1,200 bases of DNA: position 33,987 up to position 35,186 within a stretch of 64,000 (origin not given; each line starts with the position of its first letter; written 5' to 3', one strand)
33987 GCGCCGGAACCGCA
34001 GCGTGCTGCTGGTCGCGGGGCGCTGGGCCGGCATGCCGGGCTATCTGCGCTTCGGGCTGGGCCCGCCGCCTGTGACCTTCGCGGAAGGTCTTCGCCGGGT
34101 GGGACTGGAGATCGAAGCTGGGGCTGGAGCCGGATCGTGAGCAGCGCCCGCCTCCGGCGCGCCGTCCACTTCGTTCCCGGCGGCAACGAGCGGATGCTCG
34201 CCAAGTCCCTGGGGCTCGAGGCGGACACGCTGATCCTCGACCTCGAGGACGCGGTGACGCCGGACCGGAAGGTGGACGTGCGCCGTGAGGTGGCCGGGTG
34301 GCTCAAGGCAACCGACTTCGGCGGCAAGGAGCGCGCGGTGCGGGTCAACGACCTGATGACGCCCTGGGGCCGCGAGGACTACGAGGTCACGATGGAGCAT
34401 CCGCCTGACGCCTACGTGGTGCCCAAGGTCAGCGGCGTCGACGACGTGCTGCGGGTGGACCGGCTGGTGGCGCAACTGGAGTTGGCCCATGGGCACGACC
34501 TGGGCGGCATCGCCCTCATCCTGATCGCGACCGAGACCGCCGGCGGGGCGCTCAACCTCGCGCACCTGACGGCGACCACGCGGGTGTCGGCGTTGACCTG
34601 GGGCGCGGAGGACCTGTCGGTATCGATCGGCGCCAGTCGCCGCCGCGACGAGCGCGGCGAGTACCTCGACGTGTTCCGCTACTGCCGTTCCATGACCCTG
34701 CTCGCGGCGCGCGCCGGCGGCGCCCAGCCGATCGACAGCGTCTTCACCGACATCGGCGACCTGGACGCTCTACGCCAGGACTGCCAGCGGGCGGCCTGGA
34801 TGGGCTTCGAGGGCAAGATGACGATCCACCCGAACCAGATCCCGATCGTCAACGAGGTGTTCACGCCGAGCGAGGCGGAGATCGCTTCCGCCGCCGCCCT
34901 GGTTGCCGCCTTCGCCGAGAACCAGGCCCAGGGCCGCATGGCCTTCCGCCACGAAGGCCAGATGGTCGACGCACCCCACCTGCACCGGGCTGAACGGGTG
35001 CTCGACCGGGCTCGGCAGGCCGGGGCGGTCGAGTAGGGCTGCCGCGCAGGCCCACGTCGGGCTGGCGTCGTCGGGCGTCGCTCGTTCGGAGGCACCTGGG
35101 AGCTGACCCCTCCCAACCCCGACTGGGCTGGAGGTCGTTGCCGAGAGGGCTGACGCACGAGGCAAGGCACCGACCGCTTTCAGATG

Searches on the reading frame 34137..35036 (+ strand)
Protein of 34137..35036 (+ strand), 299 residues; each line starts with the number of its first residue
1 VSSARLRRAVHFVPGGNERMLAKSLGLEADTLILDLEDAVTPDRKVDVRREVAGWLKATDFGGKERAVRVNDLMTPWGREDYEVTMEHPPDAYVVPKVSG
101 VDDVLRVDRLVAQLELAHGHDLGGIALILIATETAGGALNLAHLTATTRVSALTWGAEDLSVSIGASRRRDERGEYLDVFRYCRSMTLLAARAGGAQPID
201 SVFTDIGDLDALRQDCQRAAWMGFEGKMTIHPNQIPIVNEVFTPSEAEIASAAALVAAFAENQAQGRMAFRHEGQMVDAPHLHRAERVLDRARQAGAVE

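Call 75: find_homologous_proteins(query=window:34137-35036:+, max_evalue=1e-60)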
Query window:34137-35036:+ (299 aa): 1916 proteins with E <= 1e-60 among 8000 candidates; the best 120 are listed.
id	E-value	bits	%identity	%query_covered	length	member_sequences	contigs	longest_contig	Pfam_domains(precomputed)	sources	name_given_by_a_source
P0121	6.7e-188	641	97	100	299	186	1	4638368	PF03328.21,PF15617.13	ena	-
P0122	1.6e-156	538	87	94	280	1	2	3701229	PF03328.21,PF15617.13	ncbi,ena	-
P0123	4.5e-135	468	75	100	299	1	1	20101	PF03328.21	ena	-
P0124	9.2e-133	460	76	94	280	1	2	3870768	PF03328.21,PF15617.13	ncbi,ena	-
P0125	3.1e-132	458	76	93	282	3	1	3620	PF03328.21,PF15617.13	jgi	-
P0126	1.7e-122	426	90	48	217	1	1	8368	PF03328.21,PF15617.13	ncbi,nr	ncbi:MAG: CoA ester lyase [Acidobacteriota bacterium]|nr:CoA ester lyase [Acidobacteriota bacterium]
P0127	7.4e-120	418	64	98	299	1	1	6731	PF03328.21,PF15617.13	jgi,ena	-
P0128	9.7e-120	417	64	98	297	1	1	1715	PF03328.21,PF15617.13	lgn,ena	-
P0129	2.3e-117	410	63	99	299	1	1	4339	PF03328.21,PF15617.13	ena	-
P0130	2.9e-117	409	62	98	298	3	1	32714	PF03328.21,PF15617.13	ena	-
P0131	6.0e-117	408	62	99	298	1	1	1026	PF03328.21,PF15617.13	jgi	jgi:citrate lyase subunit beta / citryl-CoA lyase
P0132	7.0e-117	408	97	48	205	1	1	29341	PF03328.21,PF15617.13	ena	-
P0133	7.2e-117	408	62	99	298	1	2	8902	PF03328.21,PF15617.13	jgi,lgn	jgi:citrate lyase subunit beta/citryl-CoA lyase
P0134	1.2e-116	407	61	99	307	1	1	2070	PF03328.21,PF15617.13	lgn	-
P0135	3.5e-116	406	62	99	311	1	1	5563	PF03328.21,PF15617.13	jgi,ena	-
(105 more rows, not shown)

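Call 76: find_encoding_contigs(protein=P0121, flank=3000, max_places=4)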
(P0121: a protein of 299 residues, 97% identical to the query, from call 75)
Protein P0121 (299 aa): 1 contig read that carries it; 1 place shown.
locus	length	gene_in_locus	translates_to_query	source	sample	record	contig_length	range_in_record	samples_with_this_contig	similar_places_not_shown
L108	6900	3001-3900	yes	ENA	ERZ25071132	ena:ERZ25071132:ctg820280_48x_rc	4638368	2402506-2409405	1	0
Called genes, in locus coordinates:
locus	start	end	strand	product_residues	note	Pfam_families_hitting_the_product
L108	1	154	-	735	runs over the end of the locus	PF00916:Sulfate_transp, PF16983:MFS_MOT1 (weak), PF01740:STAS, PF00027:cNMP_binding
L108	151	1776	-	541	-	PF06762:LMF1, PF25179:LMF1_C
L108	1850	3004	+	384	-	PF00155:Aminotran_1_2, PF00266:Aminotran_5, PF01041:DegT_DnrJ_EryC1 (weak)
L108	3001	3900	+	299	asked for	PF03328:HpcH_HpaI, PF15617:C-C_Bond_Lyase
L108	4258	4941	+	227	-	-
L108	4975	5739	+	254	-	PF17131:TP_0789-like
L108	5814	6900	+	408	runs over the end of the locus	PF12704:MacB_PCD, PF02687:FtsX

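Call 77: find_encoding_contigs(protein=P0122, flank=3000, max_places=2)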
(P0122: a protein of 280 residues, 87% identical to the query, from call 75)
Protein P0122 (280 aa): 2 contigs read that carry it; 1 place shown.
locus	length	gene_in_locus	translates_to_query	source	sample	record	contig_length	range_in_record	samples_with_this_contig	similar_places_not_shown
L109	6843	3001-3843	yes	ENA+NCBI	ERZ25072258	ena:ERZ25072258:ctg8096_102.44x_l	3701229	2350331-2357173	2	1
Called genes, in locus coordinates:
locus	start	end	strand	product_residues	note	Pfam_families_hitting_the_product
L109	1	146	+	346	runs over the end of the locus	PF06283:ThuA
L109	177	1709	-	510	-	PF06762:LMF1, PF25179:LMF1_C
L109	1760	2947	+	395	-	PF00155:Aminotran_1_2, PF00266:Aminotran_5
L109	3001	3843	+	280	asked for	PF03328:HpcH_HpaI, PF15617:C-C_Bond_Lyase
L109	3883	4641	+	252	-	PF17131:TP_0789-like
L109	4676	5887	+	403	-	PF12704:MacB_PCD, PF02687:FtsX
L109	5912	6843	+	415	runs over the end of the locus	PF12704:MacB_PCD (weak), PF02687:FtsX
